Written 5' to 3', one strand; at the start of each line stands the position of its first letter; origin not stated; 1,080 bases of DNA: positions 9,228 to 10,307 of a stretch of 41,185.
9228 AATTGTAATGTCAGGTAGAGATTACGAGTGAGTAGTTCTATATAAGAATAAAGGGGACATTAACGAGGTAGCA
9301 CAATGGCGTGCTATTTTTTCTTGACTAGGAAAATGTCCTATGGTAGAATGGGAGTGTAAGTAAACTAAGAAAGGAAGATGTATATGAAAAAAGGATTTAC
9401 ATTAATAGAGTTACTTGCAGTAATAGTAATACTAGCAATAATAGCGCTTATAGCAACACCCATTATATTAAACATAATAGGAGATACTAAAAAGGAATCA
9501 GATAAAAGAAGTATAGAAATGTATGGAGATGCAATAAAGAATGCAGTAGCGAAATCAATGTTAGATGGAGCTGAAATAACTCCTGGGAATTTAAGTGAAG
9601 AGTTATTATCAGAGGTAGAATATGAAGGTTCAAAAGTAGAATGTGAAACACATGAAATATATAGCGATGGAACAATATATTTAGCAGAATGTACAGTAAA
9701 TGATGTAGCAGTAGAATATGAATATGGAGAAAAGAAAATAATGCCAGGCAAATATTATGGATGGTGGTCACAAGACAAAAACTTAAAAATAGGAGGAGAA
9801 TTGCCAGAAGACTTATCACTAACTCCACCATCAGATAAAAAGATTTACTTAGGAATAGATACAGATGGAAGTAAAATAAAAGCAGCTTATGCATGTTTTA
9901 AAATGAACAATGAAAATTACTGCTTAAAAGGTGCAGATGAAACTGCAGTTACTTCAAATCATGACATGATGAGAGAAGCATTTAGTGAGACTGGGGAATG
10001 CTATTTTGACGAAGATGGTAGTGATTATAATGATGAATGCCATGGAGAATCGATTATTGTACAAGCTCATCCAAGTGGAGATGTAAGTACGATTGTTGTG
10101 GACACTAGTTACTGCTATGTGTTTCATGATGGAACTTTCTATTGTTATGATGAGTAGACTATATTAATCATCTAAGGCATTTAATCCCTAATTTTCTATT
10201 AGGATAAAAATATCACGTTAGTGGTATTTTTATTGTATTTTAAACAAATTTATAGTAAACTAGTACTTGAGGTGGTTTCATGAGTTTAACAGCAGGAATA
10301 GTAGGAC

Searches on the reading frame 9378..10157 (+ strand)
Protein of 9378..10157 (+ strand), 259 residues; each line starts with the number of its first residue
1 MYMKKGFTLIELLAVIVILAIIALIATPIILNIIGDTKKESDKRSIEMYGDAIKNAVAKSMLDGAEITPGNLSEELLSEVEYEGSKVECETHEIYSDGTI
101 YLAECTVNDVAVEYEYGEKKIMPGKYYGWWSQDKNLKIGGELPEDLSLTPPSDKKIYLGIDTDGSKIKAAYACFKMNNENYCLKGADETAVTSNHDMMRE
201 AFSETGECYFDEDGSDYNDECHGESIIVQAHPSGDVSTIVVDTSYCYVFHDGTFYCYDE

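Call 37: search_protein_families(library=pfam, proteins=[window:9378-10157:+], max_evalue=0.001)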
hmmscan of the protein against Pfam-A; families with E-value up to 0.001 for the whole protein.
window:9378-10157:+ (259 aa): 1 family
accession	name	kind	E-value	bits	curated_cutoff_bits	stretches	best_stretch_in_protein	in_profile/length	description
PF07963.17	N_methyl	-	1.1e-07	31.5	21.2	1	3-26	3-26/27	Prokaryotic N-terminal methylation motif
